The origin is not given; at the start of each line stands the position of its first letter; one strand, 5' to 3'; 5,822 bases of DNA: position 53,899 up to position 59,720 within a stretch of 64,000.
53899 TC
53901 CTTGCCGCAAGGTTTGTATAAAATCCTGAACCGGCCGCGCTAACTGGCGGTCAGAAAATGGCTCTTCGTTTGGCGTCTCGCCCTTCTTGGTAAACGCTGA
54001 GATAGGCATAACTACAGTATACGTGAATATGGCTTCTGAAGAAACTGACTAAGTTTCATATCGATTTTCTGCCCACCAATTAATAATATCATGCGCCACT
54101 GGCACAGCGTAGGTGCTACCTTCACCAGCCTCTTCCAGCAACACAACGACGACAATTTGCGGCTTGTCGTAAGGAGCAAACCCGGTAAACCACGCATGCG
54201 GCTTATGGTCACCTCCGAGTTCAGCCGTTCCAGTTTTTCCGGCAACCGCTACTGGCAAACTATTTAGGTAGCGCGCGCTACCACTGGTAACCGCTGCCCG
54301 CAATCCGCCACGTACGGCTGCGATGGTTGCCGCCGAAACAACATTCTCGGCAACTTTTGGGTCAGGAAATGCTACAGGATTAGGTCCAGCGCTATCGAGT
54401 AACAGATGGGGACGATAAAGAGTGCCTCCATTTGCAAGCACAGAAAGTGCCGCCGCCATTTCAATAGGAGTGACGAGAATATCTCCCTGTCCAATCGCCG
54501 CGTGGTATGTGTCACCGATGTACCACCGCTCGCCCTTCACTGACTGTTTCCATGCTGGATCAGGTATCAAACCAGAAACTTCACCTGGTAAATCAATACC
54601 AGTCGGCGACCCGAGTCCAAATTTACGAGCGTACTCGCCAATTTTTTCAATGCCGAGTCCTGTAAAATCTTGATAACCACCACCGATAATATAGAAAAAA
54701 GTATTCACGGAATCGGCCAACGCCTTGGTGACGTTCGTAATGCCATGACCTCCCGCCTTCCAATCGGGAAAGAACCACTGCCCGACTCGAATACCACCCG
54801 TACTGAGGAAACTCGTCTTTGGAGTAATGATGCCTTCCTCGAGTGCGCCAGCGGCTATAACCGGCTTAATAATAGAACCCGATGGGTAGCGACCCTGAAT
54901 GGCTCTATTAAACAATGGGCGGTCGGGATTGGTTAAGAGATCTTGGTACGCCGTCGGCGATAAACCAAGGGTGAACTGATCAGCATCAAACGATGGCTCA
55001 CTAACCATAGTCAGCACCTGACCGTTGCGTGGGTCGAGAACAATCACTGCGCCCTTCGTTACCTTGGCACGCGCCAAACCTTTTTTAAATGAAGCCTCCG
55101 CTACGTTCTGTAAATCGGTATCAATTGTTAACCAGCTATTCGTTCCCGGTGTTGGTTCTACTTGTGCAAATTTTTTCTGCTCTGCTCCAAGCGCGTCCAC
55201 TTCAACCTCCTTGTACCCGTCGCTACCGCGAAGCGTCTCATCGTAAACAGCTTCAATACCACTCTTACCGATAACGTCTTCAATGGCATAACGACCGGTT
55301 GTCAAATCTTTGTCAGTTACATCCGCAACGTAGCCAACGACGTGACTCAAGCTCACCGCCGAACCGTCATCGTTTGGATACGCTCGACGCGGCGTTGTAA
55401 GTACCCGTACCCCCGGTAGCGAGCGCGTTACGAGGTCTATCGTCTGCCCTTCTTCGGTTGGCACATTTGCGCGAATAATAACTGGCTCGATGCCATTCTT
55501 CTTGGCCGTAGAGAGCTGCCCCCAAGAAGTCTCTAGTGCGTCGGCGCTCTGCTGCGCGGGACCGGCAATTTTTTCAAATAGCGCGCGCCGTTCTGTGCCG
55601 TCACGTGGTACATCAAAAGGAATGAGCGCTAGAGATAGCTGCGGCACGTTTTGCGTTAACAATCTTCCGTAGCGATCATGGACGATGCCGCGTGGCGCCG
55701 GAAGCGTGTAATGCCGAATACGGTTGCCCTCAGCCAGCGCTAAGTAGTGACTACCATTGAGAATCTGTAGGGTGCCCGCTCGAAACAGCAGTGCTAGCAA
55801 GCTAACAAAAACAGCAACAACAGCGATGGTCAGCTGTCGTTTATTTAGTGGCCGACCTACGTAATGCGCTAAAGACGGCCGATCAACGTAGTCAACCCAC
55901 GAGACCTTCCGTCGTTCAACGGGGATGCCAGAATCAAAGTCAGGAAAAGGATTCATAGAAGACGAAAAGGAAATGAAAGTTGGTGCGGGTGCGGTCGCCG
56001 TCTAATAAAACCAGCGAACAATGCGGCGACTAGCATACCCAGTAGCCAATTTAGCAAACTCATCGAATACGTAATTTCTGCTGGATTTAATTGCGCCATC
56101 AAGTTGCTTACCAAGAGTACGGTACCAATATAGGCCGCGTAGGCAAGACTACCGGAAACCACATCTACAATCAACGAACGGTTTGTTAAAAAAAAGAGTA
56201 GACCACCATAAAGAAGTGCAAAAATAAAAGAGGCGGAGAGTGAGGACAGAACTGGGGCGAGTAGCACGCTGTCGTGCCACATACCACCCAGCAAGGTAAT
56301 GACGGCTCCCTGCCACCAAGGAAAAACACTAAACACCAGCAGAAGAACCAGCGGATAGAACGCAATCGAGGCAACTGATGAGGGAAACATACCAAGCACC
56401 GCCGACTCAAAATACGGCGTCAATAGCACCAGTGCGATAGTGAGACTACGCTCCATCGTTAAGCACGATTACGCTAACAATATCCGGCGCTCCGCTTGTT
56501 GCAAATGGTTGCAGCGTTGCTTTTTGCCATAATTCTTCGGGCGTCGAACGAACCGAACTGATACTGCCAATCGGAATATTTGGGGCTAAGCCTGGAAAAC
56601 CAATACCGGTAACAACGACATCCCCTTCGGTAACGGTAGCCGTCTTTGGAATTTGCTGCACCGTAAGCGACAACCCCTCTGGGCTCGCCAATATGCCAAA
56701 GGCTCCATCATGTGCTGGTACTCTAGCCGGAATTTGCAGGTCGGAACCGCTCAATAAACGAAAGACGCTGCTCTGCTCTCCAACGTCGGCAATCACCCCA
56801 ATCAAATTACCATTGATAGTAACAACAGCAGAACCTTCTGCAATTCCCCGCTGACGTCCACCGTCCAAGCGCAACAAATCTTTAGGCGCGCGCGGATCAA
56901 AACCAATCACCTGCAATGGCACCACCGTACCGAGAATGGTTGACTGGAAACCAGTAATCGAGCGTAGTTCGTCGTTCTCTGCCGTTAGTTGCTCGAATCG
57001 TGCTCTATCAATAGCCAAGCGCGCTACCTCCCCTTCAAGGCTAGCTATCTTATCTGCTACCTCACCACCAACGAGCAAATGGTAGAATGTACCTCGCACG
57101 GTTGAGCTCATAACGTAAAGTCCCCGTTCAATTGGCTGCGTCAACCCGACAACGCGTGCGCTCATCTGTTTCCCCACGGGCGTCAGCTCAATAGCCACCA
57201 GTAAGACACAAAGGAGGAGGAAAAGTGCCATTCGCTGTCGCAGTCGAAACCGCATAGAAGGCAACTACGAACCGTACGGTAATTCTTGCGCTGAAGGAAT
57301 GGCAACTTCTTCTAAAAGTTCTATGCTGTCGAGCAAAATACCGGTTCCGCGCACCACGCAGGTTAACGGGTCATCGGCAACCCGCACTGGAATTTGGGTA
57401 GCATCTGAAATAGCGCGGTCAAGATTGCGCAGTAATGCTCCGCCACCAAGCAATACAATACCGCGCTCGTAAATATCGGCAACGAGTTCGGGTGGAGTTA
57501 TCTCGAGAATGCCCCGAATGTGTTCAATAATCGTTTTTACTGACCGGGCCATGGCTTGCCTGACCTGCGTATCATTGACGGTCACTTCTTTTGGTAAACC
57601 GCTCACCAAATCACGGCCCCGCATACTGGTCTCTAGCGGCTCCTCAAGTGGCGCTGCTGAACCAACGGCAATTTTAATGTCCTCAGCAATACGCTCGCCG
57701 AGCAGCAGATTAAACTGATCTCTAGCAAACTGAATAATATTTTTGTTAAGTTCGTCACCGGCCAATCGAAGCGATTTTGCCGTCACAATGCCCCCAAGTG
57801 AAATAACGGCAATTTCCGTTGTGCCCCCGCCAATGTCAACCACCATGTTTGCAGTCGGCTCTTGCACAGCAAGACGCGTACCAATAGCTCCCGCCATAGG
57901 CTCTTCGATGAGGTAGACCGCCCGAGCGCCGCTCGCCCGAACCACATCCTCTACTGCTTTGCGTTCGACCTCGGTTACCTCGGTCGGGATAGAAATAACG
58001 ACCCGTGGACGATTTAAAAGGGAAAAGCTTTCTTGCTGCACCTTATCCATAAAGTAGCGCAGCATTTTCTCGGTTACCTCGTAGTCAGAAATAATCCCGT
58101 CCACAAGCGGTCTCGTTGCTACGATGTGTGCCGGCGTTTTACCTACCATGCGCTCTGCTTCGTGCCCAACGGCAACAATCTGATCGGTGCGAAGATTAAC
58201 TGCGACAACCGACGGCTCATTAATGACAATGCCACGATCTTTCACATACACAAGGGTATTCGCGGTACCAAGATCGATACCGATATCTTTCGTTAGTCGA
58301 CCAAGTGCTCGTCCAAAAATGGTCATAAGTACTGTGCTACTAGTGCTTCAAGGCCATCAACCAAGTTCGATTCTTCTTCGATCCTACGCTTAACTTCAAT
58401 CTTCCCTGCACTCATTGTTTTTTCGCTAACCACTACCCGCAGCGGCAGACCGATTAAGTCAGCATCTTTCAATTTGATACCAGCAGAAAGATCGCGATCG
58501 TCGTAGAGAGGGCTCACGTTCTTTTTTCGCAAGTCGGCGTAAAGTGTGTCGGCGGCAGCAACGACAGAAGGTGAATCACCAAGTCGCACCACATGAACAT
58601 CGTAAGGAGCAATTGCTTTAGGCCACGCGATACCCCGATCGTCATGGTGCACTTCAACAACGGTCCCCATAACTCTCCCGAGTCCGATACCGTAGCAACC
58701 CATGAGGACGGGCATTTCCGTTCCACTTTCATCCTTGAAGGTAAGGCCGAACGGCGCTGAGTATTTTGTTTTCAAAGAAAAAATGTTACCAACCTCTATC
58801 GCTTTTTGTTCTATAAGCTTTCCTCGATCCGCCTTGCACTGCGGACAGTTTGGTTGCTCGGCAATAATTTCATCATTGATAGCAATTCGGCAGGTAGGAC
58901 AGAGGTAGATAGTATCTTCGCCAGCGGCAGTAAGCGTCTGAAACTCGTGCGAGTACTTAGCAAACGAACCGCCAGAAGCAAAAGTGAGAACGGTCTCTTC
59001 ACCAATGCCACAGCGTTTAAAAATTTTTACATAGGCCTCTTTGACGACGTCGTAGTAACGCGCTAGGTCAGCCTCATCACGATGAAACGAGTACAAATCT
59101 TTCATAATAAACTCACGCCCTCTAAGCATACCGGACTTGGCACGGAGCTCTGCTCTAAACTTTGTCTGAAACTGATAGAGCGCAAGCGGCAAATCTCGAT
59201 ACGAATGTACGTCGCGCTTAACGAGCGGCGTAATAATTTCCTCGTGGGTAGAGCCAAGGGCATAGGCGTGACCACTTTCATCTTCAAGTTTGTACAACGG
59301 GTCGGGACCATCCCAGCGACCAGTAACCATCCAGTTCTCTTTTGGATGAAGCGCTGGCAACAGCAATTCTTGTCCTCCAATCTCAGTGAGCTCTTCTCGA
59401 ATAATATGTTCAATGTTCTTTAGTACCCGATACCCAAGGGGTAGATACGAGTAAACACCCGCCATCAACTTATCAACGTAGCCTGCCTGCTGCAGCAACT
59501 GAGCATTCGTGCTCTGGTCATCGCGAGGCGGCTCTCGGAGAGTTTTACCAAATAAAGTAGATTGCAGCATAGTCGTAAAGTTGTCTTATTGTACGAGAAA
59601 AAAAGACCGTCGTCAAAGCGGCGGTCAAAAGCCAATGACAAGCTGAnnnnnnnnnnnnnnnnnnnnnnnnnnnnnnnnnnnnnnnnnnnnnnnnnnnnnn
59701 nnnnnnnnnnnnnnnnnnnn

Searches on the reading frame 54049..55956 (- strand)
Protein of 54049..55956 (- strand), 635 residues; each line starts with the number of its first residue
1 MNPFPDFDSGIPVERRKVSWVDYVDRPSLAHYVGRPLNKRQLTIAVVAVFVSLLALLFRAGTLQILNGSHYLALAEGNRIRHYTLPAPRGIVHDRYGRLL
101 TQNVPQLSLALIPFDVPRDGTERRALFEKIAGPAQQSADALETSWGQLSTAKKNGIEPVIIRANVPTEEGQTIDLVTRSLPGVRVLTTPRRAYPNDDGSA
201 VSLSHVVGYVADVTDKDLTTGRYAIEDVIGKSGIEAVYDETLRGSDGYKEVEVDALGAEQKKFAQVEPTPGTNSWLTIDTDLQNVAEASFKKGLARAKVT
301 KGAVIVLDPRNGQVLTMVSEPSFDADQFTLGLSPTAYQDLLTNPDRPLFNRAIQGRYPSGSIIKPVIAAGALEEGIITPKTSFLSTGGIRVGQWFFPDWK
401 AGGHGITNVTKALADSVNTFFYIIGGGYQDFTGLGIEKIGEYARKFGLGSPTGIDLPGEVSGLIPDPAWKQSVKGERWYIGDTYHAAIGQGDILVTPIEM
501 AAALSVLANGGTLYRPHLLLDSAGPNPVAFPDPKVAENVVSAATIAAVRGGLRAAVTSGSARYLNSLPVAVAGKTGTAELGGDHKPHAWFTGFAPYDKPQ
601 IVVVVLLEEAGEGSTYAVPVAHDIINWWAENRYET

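Call 54: search_protein_families(library=pfam, proteins=[window:54049-55956:-], max_evalue=0.00001)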
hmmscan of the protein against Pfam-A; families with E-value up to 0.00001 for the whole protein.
window:54049-55956:- (635 aa): 2 families
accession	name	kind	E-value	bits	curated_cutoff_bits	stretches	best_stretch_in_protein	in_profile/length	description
PF00905.27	Transpeptidase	-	3.1e-66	224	22.1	1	302-625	1-298/299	Penicillin binding protein transpeptidase domain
PF03717.20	PBP_dimer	-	1.3e-32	114.2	24.4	1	85-259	2-175/180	Penicillin-binding Protein dimerisation domain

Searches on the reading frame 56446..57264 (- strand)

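Call 54: search_protein_families(library=pfam, proteins=[window:56446-57264:-], max_evalue=0.00001)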
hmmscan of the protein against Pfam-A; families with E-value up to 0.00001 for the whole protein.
window:56446-57264:- (272 aa): 1 family
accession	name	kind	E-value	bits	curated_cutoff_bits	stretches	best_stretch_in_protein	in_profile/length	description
PF04085.20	MreC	-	7.7e-24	84.6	28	1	119-266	1-146/147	Rod shape-determining protein MreC, barrel core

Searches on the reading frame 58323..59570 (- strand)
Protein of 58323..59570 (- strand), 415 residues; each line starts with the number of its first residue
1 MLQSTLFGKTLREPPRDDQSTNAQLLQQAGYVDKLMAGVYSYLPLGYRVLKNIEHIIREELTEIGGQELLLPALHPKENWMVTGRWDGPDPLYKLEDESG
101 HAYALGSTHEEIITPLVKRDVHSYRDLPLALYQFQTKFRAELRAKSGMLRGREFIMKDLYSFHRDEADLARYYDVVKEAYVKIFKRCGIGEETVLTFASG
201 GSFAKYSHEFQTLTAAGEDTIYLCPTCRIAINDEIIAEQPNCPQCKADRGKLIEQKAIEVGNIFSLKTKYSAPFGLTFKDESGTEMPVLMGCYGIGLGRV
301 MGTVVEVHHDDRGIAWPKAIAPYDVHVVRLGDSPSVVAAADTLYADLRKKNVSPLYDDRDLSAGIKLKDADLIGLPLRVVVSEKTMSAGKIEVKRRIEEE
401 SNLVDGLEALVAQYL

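Call 54: search_protein_families(library=pfam, proteins=[window:58323-59570:-], max_evalue=0.00001)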
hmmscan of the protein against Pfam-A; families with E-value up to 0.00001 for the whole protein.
window:58323-59570:- (415 aa): 2 families
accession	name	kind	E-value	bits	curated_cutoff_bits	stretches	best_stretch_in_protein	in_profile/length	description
PF00587.30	tRNA-synt_2b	-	6.7e-32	111.4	29.3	1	93-308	1-179/179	tRNA synthetase class II core domain (G, H, P, S and T)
PF03129.25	HGTP_anticodon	-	1.3e-12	48.1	21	1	325-404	2-82/94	Anticodon binding domain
